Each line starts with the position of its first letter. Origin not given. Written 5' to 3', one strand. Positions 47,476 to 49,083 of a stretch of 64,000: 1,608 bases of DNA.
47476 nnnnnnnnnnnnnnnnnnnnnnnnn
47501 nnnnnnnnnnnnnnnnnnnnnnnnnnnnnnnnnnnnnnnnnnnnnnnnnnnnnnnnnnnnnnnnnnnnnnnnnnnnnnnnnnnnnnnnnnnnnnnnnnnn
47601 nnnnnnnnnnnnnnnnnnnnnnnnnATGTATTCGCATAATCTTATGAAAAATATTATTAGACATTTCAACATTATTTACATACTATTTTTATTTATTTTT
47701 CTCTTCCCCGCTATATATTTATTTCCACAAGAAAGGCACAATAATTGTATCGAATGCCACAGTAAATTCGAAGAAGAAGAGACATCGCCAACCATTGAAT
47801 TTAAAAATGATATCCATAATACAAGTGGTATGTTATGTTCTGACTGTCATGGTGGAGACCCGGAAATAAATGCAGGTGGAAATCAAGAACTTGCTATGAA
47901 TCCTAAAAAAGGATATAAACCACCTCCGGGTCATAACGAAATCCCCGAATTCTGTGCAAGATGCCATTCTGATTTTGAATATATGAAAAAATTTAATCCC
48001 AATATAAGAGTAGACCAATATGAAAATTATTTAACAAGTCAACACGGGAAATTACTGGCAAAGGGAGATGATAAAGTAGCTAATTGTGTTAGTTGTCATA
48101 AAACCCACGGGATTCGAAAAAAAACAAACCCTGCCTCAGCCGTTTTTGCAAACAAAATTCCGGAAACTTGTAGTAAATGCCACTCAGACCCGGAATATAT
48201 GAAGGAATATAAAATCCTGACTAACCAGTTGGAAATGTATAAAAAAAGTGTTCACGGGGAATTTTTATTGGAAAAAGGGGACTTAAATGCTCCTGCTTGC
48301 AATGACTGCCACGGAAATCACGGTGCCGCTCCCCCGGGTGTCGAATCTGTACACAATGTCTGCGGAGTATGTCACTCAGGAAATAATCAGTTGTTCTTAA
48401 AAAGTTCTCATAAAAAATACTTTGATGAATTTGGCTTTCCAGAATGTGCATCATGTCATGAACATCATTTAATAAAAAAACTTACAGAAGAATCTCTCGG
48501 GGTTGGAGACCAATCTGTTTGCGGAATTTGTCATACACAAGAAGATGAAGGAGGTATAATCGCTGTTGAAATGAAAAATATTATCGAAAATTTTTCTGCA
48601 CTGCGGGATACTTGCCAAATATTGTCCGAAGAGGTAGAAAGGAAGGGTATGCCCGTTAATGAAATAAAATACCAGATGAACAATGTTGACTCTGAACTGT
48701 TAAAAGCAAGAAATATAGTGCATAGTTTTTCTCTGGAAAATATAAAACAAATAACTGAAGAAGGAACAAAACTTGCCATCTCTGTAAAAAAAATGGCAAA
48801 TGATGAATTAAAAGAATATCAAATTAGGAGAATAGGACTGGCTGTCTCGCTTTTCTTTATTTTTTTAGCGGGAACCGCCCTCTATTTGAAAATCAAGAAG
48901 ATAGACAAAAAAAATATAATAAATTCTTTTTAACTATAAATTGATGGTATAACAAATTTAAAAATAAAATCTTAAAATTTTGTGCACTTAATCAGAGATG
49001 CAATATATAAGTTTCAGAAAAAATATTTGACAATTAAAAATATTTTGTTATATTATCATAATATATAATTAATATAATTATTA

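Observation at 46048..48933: Rieske/cytochrome b complex whose c-type subunit is a nine-haem membrane-anchored cytochrome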

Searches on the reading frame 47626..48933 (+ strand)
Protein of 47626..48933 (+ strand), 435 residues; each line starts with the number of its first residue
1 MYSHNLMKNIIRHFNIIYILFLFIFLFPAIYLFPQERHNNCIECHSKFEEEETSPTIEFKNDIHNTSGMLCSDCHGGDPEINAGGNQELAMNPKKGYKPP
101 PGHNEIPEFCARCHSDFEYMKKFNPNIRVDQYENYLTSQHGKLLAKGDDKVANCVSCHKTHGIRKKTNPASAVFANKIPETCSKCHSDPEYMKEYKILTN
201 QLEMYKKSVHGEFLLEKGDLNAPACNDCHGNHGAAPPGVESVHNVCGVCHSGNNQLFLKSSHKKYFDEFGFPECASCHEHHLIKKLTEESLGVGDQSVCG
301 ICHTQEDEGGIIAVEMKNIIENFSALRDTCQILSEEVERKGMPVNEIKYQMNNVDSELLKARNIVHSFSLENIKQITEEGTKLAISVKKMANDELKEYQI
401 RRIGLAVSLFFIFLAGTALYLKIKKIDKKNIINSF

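Call 3: search_protein_families(library=pfam, proteins=[window:47626-48933:+], max_evalue=0.01)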
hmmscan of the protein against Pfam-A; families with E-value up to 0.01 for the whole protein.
window:47626-48933:+ (435 aa): 5 families
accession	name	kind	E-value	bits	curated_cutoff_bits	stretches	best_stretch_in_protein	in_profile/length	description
PF14522.11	Cytochrome_C7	-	9.9e-12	45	24.8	0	260-308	3-53/67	Cytochrome c7 and related cytochrome c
PF09699.15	Paired_CXXCH_1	-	9.2e-11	41.7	20.6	1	152-188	7-38/41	Doubled CXXCH motif (Paired_CXXCH_1)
PF14537.11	Cytochrom_c3_2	-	1.9e-09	38.3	25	2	64-187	2-79/79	Cytochrome c3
PF02085.21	Cytochrom_CIII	-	5.6e-07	30.3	22.9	0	36-76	44-83/101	Class III cytochrome C family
PF22678.1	Cytochrom_c_NrfB-like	-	0.0001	23.1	27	1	110-187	1-66/89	Cytochrome c-type protein NrfB-like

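Call 6: find_homologous_proteins(query=window:47626-48930:+, max_evalue=0.001)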
Query window:47626-48930:+ (435 aa): 4078 proteins with E <= 0.001 among 7522 candidates; the best 120 are listed.
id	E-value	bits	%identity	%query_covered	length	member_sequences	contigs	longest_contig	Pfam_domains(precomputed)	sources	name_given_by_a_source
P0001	2.6e-230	783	78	97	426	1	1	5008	PF09699.16,PF14537.12,PF02085.22,PF14522.12,PF22113.2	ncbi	-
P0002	4.0e-216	736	73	98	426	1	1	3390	PF09699.16,PF14537.12,PF22678.2,PF02085.22,PF14522.12,PF22113.2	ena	-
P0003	7.0e-204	695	69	96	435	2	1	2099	PF09699.16,PF14537.12,PF02085.22,PF14522.12,PF22113.2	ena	-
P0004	5.8e-135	468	49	96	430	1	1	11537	PF09699.16,PF14537.12,PF02085.22,PF14522.12,PF22113.2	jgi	jgi:cytochrome c553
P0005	1.7e-134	467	50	92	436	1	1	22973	PF09699.16,PF14537.12,PF22678.2,PF03264.20,PF14522.12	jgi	jgi:cytochrome c553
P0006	8.2e-132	458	47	97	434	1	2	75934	PF09699.16,PF14537.12,PF22678.2,PF02085.22,PF14522.12,PF22113.2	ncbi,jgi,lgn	-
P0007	1.5e-131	457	48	96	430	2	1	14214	PF09699.16,PF14537.12,PF14522.12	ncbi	ncbi:MAG: cytochrome c3 family protein [bacterium]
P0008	5.4e-131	455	47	96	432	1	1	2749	PF09699.16,PF14537.12,PF00684.26,PF14522.12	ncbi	ncbi:MAG: cytochrome c3 family protein [bacterium]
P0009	2.0e-130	453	48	97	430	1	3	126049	PF09699.16,PF14537.12,PF02085.22,PF14522.12,PF22113.2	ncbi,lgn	-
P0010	3.2e-129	449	48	94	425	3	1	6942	PF09699.16,PF14537.12,PF02085.22,PF14522.12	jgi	-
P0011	8.8e-128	445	48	91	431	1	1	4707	PF09699.16,PF14537.12,PF14522.12,PF22113.2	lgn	-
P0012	9.2e-128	445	41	88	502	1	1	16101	PF09699.16,PF14537.12,PF22678.2,PF02085.22,PF00684.26,PF14522.12,PF22113.2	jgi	-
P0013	2.8e-127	443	45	82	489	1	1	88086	PF09699.16,PF14537.12,PF22678.2,PF14522.12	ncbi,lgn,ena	-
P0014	3.3e-127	443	44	90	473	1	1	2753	PF09699.16,PF14537.12,PF22678.2,PF02085.22,PF02335.21,PF14522.12,PF22113.2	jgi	jgi:hypothetical protein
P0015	3.9e-127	443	45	97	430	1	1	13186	PF09699.16,PF14537.12,PF02085.22,PF14522.12,PF22113.2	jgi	jgi:predicted CXXCH cytochrome family protein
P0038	8.2e-124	432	43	89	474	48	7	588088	PF09699.16,PF14537.12,PF22678.2,PF02085.22,PF02335.21,PF14522.12,PF22113.2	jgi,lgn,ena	-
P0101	1.9e-120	421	43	84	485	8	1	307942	PF09699.16,PF14537.12,PF13435.12,PF22678.2,PF14522.12,PF22113.2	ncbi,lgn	ncbi:MAG: cytochrome c3 family protein [Stygiobacter sp.]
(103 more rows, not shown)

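Call 10: find_encoding_contigs(protein=window:47626-48933:+, flank=10000, max_places=4)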
Protein window:47626-48933:+ (435 aa): 1 contig read that carries it; 1 place shown.
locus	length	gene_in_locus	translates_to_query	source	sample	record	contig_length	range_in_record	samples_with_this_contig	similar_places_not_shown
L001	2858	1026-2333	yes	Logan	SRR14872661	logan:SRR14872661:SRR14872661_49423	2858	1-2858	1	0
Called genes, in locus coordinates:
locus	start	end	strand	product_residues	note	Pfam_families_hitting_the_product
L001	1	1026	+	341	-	?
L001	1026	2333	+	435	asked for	PF02085:Cytochrom_CIII (faint), PF09699:Paired_CXXCH_1 (faint), PF14522:Cytochrome_C7 (faint), PF14537:Cytochrom_c3_2 (faint)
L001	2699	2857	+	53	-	?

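Call 13: find_related_loci(query=A1, collection=genome_contigs, flank=6000)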
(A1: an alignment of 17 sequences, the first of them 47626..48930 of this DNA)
Query A1 (435 aa) in genome_contigs; peptide patterns used: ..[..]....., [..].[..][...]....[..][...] (x = any residue, [..] = any of these).
600 stretches matched a pattern (row limit reached: there are more); 587 encode a relative of the query (tblastn E <= 1e-3); the best 80 are kept; 80 distinct loci.
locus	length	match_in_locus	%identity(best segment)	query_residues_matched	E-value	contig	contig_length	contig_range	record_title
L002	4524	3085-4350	46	15-434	2e-127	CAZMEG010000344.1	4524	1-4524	MAG TPA_asm: uncultured Cytophagia bacterium isolate SRP162660_co1_270 genome assembly, contig: NODE_26787_length_4524_c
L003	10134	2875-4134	45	19-433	3e-124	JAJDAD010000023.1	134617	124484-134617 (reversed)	MAG: candidate division KSB1 bacterium isolate OFTM153 OFTM153_22, whole genome shotgun sequence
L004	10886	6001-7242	45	8-429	3e-119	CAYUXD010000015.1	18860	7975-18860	MAG TPA_asm: uncultured Eubacteriales bacterium isolate binchicken_co34_557 genome assembly, contig: NODE_4681_length_18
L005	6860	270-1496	43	19-430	6e-119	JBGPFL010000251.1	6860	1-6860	MAG: Blastocatellia bacterium isolate OBJ_0618_7090110_68 k141_347339_length_6860_cov_13.5199, whole genome shotgun sequ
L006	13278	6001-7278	43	5-429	7e-119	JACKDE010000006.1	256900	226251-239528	MAG: Deferribacteres bacterium isolate HK-STAS-KSB1-1 HK-STAS-KSB1-1_6, whole genome shotgun sequence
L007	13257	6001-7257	45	17-429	2e-118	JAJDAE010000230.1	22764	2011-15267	MAG: candidate division KSB1 bacterium isolate OFTM177 OFTM177_229, whole genome shotgun sequence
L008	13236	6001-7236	44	7-429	6e-118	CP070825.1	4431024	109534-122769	MAG: Candidatus Aminicenantes bacterium isolate bin112 chromosome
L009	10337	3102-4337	44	8-430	8e-117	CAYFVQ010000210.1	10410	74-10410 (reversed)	MAG TPA_asm: uncultured Eubacteriales bacterium isolate ERP108616_co1_206 genome assembly, contig: k119_1737738, whole g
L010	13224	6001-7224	43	14-430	2e-116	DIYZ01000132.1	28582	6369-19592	MAG TPA_asm: Chloracidobacterium sp. UBA6041 UBA6041_contig_4121, whole genome shotgun sequence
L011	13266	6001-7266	41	6-429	2e-115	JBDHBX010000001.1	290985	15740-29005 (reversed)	MAG: Gemmatimonadota bacterium isolate M8-12_Bin_273 M8-12_Bin_273_scaffold_2, whole genome shotgun sequence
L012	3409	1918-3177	46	6-426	3e-118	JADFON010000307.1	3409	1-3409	MAG: candidate division KSB1 bacterium isolate B69T1L10 B69T1L10_NODE56037, whole genome shotgun sequence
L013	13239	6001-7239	42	12-430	4e-115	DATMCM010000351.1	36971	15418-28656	MAG TPA_asm: Blastocatellia bacterium isolate SMAG_U13382 k141_24224, whole genome shotgun sequence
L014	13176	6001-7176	44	39-430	8e-115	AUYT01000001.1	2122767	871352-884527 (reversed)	MAG: candidate division Zixibacteria bacterium RBG-1 RBG1_1C00001, whole genome shotgun sequence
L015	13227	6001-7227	42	18-430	9e-115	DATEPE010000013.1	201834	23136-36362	MAG TPA_asm: Pyrinomonadaceae bacterium isolate SMAG_U9013 k141_588709, whole genome shotgun sequence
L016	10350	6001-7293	40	5-430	2e-114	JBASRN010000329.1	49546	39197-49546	MAG: Blastocatellia bacterium isolate MFD13521_ilm_asm_bin1 k127_393353, whole genome shotgun sequence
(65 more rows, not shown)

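Call 21: search_solved_structures(query=window:47626-48930:+, max_evalue=1, show_alignments=2)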
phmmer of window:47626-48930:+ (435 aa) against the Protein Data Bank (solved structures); distinct sequences matched with E-value up to 1: 2.
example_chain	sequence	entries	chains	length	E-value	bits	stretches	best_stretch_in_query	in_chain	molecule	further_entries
3sxq_A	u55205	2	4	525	0.035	16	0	59-144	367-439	Eight-heme nitrite reductase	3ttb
2ozy_A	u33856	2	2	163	0.036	15.9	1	152-191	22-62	Cytochrome c-type protein nrfB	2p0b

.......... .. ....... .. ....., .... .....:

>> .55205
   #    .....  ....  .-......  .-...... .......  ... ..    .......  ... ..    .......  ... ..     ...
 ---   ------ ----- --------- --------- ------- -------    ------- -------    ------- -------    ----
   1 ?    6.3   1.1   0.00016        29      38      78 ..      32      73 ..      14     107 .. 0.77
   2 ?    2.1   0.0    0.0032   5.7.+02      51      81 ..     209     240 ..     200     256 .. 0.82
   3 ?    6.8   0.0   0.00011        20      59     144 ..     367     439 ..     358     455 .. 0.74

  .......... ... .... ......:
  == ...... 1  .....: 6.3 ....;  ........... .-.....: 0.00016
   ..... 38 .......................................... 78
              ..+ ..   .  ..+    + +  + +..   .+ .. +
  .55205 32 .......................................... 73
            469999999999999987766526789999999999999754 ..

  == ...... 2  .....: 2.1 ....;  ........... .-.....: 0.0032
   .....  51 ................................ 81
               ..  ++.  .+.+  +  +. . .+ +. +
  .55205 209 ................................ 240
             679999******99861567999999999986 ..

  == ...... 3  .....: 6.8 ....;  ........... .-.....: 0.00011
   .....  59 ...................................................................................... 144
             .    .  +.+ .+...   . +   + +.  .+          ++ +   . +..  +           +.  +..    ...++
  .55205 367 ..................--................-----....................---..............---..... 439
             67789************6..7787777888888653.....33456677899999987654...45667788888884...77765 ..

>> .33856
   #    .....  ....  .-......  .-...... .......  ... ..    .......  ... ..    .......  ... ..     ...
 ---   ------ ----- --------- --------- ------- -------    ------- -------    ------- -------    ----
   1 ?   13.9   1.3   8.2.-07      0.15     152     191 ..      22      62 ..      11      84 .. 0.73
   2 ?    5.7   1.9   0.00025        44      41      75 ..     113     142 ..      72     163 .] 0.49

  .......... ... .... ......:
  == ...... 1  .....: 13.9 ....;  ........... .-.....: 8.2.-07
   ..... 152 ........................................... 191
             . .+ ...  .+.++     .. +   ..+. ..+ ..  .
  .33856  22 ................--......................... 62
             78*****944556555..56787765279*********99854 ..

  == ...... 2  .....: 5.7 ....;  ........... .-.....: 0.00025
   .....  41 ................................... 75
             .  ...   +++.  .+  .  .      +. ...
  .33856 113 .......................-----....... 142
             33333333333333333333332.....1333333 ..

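Call 29: search_protein_families(library=ncbifam, proteins=[window:47626-48933:+], max_evalue=0.001)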
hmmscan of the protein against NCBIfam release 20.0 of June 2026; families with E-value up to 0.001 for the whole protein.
window:47626-48933:+ (435 aa): 0 families

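Call 32: predict_structure(alignment_id=A2)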
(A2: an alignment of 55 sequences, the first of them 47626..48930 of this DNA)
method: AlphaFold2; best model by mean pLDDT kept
length: 435 residues; sequences in the alignment: 55
mean_pLDDT: 89.9   pTM: 0.78
mean pLDDT of the five models: 89.9, 88.6, 88.6, 79.4, 73.0
residues with pLDDT >= 90: 291; 70-90: 119; 50-70: 22; < 50: 3
segments of 3 or more residues with pLDDT < 50: 1-3
pLDDT, mean of each block of 10 residues (from residue 1): 53 72 78 70 78 83 91 89 75 90 95 92 85 91 94 93 92 95 95 95 95 97 90 76 84 93 93 88 88 92 95 97 98 98 98 97 95 98 99 98 98 98 96 87
secondary structure, 60 per line:
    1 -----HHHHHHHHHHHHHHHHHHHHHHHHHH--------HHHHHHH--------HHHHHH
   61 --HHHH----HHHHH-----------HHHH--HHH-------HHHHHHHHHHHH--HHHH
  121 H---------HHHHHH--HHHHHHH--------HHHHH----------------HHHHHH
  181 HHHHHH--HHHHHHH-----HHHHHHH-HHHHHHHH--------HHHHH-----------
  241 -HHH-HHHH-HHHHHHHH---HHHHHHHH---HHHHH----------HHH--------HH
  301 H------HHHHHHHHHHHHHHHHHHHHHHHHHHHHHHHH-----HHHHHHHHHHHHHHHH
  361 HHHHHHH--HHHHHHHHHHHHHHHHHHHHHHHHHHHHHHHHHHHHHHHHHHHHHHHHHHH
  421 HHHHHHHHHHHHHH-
elements in order: H6-31 H40-46 H55-60 H63-66 H71-75 H87-90 H103-114 H117-121 H131-136 H139-145 H154-158 H175-186 H189-195 H201-207 H209-216 H225-229 H246-249 H251-258 H262-269 H273-277 H308-339 H345-367 H370-434

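Call 35: fold_search(model_id=the predicted structure, library=pdb)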
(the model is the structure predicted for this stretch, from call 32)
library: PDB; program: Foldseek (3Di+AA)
matches with E <= 10: 106; with E <= 0.001: 0
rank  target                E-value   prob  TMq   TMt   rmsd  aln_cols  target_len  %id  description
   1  3f29_A                1.1e+00  0.84  0.20  0.17   8.3       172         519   13  Structure of the Thioalkalivibrio nitratireducens cytochrome c nitrite reductase in complex with sulfite (released 2008-12-09)
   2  3f29_B                1.7e+00  0.35  0.17  0.15   9.4       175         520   15  Structure of the Thioalkalivibrio nitratireducens cytochrome c nitrite reductase in complex with sulfite (released 2008-12-09)
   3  2ot4_A                1.9e+00  0.30  0.17  0.15   9.4       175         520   15  Structure of a hexameric multiheme c nitrite reductase from the extremophile bacterium Thiolkalivibrio nitratireducens (released 2008-04-08)
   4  3mmo_A                2.0e+00  0.66  0.20  0.17   8.3       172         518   13  Structure of the Thioalkalivibrio nitratireducens cytochrome c nitrite reductase in complex with cyanide (released 2010-09-29)
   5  3rkh_A                2.0e+00  0.63  0.20  0.17   8.4       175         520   12  Structure of the Thioalkalivibrio nitratireducens cytochrome c nitrite reductase in a complex with nitrite (full occup (released 2011-06-15)
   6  3ttb_A                2.1e+00  0.25  0.16  0.14   9.4       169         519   15  Structure of the Thioalkalivibrio paradoxus cytochrome c nitrite reductase in complex with sulfite (released 2011-10-05)
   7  3sxq_B                2.9e+00  0.21  0.17  0.15   9.4       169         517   15  Structure of a hexameric multiheme c nitrite reductase from the extremophile bacterium Thiolkalivibrio paradoxus (released 2012-09-26)
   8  6tz4_02               3.6e+00  0.44  0.14  0.32  14.3       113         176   12  CryoEM reconstruction of membrane-bound ESCRT-III filament composed of CHMP1B+IST1 (right-handed) (released 2020-04-08)
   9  5j0l_F                3.6e+00  0.18  0.12  0.31   8.5       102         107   16  De novo design of protein homo-oligomers with modular hydrogen bond network-mediated specificity (released 2016-07-06)
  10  4qo5                  3.6e+00  0.07  0.20  0.17  22.6       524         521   14  Hypothetical multiheme protein (released 2015-12-23)
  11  5j0l_A                3.7e+00  0.14  0.11  0.26   9.6       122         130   16  De novo design of protein homo-oligomers with modular hydrogen bond network-mediated specificity (released 2016-07-06)
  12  8v2q_A                4.1e+00  0.35  0.14  0.31  19.6       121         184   11  CHMP1B/IST1 ssRNA bound copolymer (released 2024-11-27)
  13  5msj_Z                4.1e+00  0.11  0.15  0.27  19.9       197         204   11  Mouse PA28alpha (released 2017-09-13)
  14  9eom                  4.3e+00  0.38  0.17  0.30  24.6       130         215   15  250A Vipp1 dL10Ala helical tubes in the presence of EPL (released 2024-10-16)
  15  5los                  4.3e+00  0.16  0.09  0.40  20.5        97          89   10  Piriformospora indica PIIN_05872 (released 2018-05-02)
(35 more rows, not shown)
